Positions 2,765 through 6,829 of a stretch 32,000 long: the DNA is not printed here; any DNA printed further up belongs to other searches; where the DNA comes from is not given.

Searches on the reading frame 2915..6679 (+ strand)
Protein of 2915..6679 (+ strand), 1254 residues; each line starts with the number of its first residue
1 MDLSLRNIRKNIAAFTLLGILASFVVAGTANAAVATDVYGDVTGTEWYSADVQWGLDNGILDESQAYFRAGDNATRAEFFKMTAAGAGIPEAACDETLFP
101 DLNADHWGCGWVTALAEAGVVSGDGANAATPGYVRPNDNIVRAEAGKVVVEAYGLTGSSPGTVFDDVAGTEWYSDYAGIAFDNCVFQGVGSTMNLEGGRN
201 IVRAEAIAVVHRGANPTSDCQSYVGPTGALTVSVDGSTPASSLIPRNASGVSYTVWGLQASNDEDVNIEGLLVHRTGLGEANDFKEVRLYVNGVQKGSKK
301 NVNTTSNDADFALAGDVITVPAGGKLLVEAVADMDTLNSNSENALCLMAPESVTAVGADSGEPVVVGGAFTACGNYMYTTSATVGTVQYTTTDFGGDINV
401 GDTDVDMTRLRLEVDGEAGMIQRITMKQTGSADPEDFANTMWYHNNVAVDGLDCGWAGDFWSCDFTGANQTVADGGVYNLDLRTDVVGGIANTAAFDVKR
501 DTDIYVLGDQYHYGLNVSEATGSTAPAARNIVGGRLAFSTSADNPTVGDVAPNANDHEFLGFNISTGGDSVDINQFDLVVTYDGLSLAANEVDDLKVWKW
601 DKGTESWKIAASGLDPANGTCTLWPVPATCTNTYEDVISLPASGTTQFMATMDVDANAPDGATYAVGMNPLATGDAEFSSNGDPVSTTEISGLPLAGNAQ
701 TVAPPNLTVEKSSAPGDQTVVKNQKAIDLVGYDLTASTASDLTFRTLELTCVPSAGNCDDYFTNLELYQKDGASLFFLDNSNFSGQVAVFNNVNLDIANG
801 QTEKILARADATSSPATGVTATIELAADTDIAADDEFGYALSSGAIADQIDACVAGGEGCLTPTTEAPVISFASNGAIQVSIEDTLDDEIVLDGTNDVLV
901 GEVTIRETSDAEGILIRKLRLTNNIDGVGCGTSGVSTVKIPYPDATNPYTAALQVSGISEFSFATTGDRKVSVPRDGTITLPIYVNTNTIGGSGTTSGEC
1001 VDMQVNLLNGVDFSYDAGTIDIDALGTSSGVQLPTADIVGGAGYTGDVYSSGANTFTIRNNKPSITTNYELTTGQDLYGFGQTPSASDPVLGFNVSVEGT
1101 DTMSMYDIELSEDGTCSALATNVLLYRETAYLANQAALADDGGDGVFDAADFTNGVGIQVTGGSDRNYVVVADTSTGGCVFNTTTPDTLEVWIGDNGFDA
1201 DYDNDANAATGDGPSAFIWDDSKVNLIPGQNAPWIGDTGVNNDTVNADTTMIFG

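Call 4: search_protein_families(library=pfam, proteins=[window:2915-6679:+], max_evalue=0.01)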
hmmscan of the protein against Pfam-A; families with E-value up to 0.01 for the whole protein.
window:2915-6679:+ (1254 aa): 1 family
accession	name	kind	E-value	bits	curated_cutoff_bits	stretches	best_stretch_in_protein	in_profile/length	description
PF00395.25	SLH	-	5.7e-09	36.2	20.8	0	99-145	2-43/44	S-layer homology domain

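Call 7: search_protein_families(library=ncbifam, proteins=[window:2915-6679:+], max_evalue=0.01)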
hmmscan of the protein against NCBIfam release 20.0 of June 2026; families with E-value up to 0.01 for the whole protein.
window:2915-6679:+ (1254 aa): 0 families

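Call 58: search_protein_families(library=phrogs, proteins=[P0001], max_evalue=0.01)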
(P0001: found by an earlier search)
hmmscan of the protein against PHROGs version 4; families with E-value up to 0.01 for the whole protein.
P0001 (1255 aa): 0 families

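Call 59: search_protein_families(library=padloc, proteins=[P0001], max_evalue=0.01)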
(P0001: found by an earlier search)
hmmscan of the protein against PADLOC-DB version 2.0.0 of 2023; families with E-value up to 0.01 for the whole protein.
P0001 (1255 aa): 0 families

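Call 66: search_protein_families(library=pfam, proteins=[L010:1118-1720:+, L010:1918-3789:+, L010:3905-5581:+, L005:5127-6194:+, L005:4363-4986:+, L005:11618-13120:+, L007:5824-7278:-, L007:10049-10678:+], max_evalue=0.001)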
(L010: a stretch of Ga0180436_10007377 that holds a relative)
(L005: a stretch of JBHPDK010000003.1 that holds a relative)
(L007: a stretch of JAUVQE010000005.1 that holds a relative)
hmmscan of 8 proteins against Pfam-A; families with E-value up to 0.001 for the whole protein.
L010:1118-1720:+ (201 aa): 2 families
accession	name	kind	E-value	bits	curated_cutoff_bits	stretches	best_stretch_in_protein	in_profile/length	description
PF13483.12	Lactamase_B_3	-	5.4e-27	95.2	24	1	2-154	1-159/160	Beta-lactamase superfamily domain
PF12706.13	Lactamase_B_2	-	3e-05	24.2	27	1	45-154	82-198/200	Beta-lactamase superfamily domain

L010:1918-3789:+ (624 aa): 0 families

L010:3905-5581:+ (559 aa): 1 family
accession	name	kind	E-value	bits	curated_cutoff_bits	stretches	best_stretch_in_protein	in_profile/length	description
PF25082.1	GIPC1_GH2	-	6.9e-08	33.2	27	0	118-147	22-51/91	GIPC1-3 GH2 domain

L005:5127-6194:+ (356 aa): 0 families

L005:4363-4986:+ (208 aa): 2 families
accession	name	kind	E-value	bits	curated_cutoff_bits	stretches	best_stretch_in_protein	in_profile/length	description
PF13483.12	Lactamase_B_3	-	4e-32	111.9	24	1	2-161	1-159/160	Beta-lactamase superfamily domain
PF12706.13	Lactamase_B_2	-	9.4e-07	29.1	27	1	47-161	82-198/200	Beta-lactamase superfamily domain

L005:11618-13120:+ (501 aa): 3 families
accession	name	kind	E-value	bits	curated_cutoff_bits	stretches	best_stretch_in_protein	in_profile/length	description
PF04055.27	Radical_SAM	-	9.7e-27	94.6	29.5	1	205-386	2-165/166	Radical SAM superfamily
PF00919.26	UPF0004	-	3.2e-22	78.8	27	1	53-142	2-89/98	Uncharacterized protein family UPF0004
PF18693.7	TRAM_2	-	0.00062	20.3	27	0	445-500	2-63/63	TRAM domain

L007:5824-7278:- (484 aa): 1 family
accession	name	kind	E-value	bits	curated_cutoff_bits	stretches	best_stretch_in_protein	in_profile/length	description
PF01564.23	Spermine_synth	-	1.3e-12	48.1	22.9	1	275-438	15-179/186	Spermine/spermidine synthase domain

L007:10049-10678:+ (210 aa): 1 family
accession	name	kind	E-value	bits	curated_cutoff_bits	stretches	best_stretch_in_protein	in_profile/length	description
PF02163.28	Peptidase_M50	-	3.2e-15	56.5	27.2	2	119-174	161-217/221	Peptidase family M50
